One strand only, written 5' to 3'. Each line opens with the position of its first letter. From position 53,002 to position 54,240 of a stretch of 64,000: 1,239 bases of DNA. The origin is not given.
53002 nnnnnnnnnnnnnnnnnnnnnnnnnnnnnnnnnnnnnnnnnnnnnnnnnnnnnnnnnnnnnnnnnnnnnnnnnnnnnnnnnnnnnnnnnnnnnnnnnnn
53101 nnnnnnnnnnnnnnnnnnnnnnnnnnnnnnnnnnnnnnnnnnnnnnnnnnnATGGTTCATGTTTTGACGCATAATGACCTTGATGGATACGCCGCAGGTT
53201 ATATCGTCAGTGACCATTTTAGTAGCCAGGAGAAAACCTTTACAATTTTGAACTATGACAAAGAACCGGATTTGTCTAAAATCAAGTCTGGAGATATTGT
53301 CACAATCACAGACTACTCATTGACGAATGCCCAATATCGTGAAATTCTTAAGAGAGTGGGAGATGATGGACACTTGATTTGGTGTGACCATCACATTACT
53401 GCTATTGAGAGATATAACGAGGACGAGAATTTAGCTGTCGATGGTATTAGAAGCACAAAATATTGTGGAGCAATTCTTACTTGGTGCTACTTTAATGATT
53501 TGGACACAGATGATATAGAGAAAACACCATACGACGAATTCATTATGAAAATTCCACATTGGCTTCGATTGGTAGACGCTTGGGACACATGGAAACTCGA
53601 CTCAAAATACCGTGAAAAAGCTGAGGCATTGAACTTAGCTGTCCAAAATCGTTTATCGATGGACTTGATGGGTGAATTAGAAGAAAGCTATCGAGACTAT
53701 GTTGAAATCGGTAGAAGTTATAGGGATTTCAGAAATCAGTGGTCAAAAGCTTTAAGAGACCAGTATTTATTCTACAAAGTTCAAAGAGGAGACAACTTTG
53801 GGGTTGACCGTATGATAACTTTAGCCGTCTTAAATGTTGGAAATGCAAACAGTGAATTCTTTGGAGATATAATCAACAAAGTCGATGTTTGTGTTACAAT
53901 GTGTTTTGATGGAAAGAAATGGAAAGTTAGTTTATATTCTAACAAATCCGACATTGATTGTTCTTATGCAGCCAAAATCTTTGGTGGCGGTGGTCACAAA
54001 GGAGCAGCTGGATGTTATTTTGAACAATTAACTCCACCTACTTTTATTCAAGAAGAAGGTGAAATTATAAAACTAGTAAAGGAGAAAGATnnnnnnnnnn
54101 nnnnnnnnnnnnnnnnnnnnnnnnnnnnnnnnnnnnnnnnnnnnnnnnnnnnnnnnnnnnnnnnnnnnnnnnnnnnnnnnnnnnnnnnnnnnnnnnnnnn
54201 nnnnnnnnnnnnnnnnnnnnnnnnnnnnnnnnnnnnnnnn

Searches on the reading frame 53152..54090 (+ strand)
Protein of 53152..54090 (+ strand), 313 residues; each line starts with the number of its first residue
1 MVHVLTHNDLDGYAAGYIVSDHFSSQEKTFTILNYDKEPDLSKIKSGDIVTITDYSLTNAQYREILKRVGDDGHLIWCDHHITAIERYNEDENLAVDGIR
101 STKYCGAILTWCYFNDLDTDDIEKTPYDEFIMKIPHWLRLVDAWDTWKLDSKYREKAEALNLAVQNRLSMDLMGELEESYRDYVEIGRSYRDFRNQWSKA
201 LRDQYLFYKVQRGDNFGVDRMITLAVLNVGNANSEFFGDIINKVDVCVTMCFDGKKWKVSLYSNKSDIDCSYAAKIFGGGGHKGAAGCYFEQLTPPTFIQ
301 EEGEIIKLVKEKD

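Call 59: search_protein_families(library=phrogs, proteins=[window:53152-54090:+], max_evalue=0.00001)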
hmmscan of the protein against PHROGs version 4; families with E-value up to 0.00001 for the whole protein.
window:53152-54090:+ (313 aa): 1 family
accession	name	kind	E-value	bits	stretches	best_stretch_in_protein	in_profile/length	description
phrog_4771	-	other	1.6e-30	107.4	1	3-304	20-297/363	DHH phosphoesterase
